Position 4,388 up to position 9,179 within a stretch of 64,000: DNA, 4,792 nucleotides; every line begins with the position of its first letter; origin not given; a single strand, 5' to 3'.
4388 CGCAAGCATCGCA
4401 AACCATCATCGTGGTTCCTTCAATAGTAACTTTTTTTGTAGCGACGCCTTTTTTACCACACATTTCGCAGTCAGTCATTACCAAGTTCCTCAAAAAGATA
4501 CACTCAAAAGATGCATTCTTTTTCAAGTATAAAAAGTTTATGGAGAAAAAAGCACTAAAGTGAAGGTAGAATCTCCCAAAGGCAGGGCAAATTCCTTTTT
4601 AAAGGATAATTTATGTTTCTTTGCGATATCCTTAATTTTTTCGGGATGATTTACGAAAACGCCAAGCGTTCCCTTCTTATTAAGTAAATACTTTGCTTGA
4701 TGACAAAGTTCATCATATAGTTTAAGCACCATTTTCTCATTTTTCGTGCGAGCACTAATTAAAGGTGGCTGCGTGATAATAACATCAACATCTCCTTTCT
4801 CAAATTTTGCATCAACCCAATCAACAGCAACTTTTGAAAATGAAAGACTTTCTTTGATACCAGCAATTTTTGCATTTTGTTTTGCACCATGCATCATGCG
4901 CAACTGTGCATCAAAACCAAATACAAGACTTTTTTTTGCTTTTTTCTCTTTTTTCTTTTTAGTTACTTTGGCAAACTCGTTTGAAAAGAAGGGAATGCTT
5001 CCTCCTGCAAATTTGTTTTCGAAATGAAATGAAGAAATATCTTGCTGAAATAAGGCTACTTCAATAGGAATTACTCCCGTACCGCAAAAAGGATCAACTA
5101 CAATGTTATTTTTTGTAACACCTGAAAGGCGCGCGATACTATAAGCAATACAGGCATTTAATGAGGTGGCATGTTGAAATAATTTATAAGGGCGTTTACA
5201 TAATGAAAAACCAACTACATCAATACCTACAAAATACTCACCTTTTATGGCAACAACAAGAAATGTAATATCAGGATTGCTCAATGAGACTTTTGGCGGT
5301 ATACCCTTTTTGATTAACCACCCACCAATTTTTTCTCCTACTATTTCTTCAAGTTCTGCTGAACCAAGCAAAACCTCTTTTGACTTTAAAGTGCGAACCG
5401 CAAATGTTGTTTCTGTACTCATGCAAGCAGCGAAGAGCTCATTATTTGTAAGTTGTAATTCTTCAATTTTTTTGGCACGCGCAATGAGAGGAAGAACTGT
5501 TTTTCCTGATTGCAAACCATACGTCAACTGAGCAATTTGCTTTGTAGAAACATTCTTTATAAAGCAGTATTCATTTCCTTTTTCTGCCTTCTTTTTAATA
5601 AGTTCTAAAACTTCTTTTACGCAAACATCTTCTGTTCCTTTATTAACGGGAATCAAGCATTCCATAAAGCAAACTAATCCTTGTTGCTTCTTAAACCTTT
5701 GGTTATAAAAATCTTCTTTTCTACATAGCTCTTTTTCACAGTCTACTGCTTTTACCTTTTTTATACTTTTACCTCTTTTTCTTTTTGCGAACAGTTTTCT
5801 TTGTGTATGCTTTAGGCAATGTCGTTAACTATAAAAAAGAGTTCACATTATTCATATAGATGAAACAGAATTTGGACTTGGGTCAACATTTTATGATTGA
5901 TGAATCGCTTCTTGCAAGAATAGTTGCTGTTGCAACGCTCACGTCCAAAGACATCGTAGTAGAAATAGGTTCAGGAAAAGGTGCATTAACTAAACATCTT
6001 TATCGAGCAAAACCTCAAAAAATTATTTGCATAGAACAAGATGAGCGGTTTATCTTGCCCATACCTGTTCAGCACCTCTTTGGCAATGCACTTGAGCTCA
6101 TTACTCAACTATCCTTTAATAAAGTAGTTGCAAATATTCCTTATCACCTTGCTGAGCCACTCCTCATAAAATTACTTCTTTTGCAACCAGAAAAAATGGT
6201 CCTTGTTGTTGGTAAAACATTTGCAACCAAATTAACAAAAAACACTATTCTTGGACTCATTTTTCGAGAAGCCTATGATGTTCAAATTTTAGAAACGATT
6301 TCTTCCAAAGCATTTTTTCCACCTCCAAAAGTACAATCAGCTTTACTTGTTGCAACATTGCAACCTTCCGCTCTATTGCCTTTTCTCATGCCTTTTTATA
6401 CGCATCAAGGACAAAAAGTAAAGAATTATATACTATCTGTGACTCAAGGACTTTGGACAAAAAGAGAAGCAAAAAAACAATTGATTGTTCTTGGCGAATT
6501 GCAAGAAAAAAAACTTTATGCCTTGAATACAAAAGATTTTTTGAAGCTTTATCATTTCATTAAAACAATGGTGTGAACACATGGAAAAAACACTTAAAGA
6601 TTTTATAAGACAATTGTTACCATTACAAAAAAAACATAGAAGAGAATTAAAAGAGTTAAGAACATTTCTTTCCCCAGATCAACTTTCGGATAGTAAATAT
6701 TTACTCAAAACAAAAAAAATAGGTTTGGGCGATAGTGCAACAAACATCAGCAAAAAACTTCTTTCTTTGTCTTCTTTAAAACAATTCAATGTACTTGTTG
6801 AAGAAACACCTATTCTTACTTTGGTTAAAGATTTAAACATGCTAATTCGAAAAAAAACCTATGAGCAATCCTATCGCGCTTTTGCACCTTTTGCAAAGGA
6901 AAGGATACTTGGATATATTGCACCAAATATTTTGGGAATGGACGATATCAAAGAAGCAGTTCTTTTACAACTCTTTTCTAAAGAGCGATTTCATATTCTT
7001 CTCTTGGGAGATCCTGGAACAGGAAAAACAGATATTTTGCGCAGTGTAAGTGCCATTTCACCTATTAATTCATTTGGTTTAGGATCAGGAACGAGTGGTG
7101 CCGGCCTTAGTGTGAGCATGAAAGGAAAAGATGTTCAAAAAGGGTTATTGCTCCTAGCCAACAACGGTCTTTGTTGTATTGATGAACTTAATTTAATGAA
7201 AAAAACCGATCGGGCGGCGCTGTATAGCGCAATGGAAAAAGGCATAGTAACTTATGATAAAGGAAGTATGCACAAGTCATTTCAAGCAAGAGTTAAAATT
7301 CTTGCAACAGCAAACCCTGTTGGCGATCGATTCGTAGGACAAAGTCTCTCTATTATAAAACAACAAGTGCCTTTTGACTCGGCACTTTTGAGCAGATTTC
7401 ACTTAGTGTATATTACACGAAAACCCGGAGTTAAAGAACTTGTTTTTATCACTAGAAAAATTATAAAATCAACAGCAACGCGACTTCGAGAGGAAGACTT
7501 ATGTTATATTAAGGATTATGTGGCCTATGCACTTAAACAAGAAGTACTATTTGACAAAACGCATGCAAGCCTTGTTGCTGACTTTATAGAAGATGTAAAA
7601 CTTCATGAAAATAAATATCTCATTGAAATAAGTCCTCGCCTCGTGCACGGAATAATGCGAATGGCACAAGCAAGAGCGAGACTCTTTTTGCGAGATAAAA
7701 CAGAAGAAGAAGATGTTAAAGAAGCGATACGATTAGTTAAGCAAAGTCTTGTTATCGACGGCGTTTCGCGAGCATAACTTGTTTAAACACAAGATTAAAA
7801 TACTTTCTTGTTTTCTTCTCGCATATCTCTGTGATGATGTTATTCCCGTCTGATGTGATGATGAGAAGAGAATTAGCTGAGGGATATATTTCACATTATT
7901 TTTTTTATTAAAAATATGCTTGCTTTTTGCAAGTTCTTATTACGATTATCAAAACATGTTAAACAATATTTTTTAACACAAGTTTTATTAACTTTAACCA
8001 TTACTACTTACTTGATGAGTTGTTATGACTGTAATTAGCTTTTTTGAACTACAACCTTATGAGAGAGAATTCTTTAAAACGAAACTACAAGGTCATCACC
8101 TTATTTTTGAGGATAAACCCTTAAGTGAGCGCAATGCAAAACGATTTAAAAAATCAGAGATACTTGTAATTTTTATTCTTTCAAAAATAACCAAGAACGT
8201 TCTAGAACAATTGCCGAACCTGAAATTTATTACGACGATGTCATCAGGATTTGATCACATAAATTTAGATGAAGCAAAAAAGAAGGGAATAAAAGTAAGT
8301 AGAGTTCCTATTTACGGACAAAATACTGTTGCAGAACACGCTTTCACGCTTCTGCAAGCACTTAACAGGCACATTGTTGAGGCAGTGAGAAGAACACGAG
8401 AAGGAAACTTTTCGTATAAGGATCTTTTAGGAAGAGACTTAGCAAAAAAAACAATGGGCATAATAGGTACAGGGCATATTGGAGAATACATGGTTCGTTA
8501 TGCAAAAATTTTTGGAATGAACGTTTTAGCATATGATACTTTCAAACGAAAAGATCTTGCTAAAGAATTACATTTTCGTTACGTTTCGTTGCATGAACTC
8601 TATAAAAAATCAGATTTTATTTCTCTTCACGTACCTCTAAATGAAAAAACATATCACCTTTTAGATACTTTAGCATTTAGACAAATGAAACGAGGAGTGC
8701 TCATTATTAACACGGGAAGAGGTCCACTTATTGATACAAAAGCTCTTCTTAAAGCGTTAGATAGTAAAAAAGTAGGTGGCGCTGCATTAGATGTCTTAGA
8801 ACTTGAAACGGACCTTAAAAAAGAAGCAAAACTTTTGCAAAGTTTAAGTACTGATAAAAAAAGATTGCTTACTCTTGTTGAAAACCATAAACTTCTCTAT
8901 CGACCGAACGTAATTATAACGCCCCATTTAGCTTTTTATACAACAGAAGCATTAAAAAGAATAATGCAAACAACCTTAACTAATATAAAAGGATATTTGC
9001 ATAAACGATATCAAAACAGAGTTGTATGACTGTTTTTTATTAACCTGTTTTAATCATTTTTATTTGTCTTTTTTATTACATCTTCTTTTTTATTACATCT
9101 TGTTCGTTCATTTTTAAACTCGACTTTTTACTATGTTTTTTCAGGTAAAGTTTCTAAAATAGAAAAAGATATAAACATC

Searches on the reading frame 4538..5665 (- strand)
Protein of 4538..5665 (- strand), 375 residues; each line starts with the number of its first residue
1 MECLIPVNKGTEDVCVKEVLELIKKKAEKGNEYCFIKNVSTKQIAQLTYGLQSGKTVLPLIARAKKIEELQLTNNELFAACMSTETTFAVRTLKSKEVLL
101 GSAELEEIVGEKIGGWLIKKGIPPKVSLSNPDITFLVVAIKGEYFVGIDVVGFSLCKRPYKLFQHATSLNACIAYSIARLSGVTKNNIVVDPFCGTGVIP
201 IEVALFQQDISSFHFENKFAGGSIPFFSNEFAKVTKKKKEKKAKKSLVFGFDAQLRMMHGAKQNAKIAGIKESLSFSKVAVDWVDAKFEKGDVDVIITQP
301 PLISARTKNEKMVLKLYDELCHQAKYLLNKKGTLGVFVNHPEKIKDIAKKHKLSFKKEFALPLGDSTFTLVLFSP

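Call 68: search_protein_families(library=pfam, proteins=[window:4538-5665:-], max_evalue=0.00001)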
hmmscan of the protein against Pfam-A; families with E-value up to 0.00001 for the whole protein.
window:4538-5665:- (375 aa): 2 families
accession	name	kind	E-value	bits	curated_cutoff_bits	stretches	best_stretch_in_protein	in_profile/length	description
PF01170.24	UPF0020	-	6.7e-33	114.5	22.3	1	158-364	1-192/197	RMKL-like, methyltransferase domain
PF05175.20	MTS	-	2.5e-08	34.2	23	1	244-349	54-151/170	Methyltransferase small domain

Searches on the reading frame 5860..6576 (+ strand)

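Call 68: search_protein_families(library=pfam, proteins=[window:5860-6576:+], max_evalue=0.00001)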
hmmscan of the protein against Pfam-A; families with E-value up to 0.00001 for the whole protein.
window:5860-6576:+ (238 aa): 1 family
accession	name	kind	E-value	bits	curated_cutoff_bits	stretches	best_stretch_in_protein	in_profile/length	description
PF00398.26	RrnaAD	-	5.6e-26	91.6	24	1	2-169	3-192/263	Ribosomal RNA adenine dimethylase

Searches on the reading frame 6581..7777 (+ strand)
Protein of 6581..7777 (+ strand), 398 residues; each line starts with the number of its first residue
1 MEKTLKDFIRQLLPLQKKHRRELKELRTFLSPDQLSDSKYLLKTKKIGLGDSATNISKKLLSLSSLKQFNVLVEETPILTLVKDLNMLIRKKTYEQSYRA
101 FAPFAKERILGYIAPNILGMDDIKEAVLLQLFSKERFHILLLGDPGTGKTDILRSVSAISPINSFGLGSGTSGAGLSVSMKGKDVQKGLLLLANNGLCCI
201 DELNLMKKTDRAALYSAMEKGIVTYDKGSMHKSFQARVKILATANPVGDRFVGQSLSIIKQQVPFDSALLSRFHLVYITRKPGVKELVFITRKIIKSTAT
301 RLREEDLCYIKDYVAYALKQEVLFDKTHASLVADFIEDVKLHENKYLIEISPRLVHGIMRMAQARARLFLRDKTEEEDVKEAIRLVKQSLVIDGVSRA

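Call 68: search_protein_families(library=pfam, proteins=[window:6581-7777:+], max_evalue=0.00001)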
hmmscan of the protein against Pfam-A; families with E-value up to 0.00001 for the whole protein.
window:6581-7777:+ (398 aa): 3 families
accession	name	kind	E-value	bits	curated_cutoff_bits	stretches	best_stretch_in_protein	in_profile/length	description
PF00493.29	MCM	-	1.1e-41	142.8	23.3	1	106-280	15-205/224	MCM P-loop domain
PF17855.7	MCM_lid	-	1e-10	42.4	27.4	1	310-390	3-87/87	MCM AAA-lid domain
PF01078.27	Mg_chelatase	-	3.4e-09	36.9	20.3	0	182-247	94-159/207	Magnesium chelatase, subunit ChlI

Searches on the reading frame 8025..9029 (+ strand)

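Call 68: search_protein_families(library=pfam, proteins=[window:8025-9029:+], max_evalue=0.00001)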
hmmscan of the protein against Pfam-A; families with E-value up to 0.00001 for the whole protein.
window:8025-9029:+ (334 aa): 3 families
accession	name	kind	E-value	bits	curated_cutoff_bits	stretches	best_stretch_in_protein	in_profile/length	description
PF02826.25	2-Hacid_dh_C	-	2.5e-57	193.6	25.1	1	108-303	2-178/178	D-isomer specific 2-hydroxyacid dehydrogenase, NAD binding domain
PF00389.36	2-Hacid_dh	-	9.2e-33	113.2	24.6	1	7-333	4-133/134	D-isomer specific 2-hydroxyacid dehydrogenase, catalytic domain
PF03446.21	NAD_binding_2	-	2.8e-07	31.1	21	1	144-250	2-112/161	NAD binding domain of 6-phosphogluconate dehydrogenase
